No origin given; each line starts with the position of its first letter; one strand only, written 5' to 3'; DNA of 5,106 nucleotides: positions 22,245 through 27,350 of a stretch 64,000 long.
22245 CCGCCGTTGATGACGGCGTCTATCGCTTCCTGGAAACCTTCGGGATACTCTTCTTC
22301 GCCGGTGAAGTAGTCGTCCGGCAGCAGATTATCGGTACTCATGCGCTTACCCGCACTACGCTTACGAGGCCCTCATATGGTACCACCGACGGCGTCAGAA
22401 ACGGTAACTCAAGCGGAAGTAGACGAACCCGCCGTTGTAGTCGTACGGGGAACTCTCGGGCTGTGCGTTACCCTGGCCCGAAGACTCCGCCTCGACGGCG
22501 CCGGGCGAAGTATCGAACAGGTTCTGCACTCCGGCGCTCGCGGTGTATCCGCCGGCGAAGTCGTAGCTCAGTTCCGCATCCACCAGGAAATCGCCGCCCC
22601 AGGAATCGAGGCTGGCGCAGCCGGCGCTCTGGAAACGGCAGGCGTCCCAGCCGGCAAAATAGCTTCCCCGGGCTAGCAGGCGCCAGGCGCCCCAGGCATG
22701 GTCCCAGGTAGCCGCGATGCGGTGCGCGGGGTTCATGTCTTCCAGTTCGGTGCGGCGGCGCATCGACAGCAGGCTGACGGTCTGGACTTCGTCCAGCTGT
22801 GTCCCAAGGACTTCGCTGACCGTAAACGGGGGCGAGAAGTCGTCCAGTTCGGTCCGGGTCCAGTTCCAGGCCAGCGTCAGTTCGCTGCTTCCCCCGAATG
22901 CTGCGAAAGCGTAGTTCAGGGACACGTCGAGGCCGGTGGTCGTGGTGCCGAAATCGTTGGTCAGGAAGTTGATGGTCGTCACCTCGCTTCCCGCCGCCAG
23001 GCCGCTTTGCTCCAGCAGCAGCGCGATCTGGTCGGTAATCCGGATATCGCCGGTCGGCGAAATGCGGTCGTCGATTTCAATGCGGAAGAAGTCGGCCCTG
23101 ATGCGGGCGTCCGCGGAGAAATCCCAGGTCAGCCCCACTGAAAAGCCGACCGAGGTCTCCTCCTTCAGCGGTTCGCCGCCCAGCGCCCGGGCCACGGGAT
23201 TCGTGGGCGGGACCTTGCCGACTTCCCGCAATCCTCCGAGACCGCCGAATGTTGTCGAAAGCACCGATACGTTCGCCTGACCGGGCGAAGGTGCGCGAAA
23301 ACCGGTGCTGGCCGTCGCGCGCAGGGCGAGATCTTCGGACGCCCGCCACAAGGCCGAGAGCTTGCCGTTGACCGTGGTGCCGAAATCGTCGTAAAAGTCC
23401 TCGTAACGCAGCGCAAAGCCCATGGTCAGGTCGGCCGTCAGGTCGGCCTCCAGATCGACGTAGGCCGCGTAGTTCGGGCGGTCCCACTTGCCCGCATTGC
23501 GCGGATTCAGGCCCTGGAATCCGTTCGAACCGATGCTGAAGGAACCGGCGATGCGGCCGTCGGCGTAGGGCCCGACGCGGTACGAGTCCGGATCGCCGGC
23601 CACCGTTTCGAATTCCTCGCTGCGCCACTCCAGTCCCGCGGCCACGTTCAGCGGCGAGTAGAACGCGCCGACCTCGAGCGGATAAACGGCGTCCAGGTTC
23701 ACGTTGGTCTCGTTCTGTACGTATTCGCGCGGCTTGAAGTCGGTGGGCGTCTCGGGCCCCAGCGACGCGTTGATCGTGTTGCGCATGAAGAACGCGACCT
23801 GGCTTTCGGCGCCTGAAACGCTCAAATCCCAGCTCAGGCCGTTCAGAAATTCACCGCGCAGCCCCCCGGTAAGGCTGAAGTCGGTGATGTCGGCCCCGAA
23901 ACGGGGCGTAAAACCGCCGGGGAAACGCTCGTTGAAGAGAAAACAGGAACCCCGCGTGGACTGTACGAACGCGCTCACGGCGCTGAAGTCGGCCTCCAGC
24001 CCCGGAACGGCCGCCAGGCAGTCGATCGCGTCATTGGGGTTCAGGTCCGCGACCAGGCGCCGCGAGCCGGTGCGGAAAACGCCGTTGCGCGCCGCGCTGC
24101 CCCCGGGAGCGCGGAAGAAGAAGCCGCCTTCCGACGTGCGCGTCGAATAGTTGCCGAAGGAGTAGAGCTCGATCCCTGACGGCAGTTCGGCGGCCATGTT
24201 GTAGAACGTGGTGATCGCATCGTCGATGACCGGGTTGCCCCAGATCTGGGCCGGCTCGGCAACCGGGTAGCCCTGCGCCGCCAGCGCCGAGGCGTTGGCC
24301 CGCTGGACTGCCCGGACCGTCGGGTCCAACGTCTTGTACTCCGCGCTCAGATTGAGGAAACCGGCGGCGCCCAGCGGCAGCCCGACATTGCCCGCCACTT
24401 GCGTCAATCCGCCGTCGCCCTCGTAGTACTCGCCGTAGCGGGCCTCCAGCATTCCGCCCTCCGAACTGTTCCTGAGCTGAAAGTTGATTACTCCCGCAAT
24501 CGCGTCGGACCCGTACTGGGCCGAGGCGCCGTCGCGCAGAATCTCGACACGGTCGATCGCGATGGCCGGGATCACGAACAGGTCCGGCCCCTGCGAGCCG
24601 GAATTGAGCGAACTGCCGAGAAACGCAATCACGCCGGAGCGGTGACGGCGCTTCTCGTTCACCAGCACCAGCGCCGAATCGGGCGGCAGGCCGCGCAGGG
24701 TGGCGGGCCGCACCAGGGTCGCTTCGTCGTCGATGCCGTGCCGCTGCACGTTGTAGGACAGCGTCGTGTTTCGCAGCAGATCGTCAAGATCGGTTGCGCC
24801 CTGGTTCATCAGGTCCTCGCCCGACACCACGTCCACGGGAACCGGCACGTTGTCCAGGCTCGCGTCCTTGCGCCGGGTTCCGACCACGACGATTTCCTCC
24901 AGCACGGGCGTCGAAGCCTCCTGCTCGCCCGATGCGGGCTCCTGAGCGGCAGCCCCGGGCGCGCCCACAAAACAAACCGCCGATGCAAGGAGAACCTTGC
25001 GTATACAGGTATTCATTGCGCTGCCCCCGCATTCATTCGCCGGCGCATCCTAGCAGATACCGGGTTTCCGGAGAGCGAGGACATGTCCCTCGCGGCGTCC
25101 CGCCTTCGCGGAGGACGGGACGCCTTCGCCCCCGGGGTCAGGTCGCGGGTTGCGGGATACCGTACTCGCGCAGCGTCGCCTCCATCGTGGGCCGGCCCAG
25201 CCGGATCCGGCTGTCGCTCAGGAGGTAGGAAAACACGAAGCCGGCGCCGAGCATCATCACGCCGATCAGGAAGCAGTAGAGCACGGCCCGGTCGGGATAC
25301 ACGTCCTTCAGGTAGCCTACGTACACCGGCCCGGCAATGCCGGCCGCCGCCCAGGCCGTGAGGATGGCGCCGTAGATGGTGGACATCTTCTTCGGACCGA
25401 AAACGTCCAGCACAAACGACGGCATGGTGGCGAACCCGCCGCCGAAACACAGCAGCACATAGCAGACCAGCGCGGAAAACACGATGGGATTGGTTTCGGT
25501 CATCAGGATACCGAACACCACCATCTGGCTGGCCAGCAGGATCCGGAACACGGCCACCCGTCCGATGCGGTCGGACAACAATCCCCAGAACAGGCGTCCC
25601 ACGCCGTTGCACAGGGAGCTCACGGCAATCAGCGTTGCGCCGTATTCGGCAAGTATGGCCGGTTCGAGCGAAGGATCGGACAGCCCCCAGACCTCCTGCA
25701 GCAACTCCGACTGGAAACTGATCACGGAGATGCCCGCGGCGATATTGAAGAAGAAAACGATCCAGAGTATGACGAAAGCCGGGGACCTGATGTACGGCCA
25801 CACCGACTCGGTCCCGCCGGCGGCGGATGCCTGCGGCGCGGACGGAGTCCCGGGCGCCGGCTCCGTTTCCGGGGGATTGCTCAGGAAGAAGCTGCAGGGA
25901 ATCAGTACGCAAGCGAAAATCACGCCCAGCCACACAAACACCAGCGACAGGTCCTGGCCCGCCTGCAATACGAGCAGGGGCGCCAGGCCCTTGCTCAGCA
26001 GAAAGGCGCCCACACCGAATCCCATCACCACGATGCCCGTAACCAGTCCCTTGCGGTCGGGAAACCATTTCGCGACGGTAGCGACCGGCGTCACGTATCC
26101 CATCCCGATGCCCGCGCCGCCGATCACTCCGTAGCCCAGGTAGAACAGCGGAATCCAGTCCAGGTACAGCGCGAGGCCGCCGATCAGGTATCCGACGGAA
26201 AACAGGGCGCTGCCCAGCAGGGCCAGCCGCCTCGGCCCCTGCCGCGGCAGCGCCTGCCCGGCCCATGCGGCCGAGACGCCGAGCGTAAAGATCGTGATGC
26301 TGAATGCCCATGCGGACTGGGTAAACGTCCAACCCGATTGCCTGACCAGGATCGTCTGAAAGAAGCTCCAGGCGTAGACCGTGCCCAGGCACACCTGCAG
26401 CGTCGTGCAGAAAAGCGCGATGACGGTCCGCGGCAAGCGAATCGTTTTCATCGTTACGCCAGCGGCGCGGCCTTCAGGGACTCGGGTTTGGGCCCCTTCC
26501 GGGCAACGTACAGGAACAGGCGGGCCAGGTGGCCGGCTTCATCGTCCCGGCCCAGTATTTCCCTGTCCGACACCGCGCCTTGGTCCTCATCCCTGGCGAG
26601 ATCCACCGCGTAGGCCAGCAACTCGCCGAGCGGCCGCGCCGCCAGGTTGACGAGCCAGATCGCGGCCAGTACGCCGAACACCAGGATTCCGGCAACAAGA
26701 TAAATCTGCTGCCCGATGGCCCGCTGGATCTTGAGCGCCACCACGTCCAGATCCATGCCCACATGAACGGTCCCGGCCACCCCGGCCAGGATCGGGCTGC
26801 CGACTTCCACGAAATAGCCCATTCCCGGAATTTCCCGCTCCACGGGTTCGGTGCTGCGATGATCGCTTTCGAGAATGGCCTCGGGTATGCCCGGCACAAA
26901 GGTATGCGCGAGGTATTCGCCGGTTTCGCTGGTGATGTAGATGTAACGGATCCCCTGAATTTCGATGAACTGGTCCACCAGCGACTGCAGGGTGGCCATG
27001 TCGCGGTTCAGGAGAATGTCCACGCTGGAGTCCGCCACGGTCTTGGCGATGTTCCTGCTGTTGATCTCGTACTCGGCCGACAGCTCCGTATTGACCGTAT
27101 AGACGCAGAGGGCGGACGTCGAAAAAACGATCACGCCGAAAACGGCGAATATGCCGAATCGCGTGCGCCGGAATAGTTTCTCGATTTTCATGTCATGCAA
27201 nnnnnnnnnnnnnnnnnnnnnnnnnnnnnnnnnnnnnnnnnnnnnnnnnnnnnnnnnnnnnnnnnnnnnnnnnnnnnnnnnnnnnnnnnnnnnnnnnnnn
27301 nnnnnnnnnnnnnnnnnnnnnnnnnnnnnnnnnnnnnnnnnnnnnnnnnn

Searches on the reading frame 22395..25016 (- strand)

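Call 20: search_protein_families(library=pfam, proteins=[window:22395-25016:-], max_evalue=0.001)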
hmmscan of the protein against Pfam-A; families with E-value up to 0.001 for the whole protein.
window:22395-25016:- (873 aa): 2 families
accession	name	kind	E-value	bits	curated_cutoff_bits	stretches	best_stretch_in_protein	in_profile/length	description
PF00593.30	TonB_dep_Rec_b-barrel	-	1.1e-34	121.5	27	1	374-833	55-436/436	TonB dependent receptor-like, beta-barrel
PF07715.20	Plug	-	4.2e-18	66.3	23.9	1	54-176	2-107/107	TonB-dependent Receptor Plug Domain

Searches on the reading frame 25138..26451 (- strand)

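Call 20: search_protein_families(library=pfam, proteins=[window:25138-26451:-], max_evalue=0.001)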
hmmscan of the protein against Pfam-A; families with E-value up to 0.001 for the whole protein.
window:25138-26451:- (437 aa): 1 family
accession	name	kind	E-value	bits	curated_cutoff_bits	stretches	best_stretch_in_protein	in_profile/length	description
PF07690.21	MFS_1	-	3.6e-31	108.8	33.4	1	13-375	1-347/347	Major Facilitator Superfamily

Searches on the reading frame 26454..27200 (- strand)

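Call 20: search_protein_families(library=pfam, proteins=[window:26454-27200:-], max_evalue=0.001)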
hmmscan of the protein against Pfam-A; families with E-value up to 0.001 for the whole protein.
window:26454-27200:- (248 aa): 1 family
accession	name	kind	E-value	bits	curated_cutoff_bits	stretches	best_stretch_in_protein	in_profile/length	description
PF17203.10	sCache_3_2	-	1.2e-09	38.8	28.4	1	40-159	6-136/140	Single cache domain 3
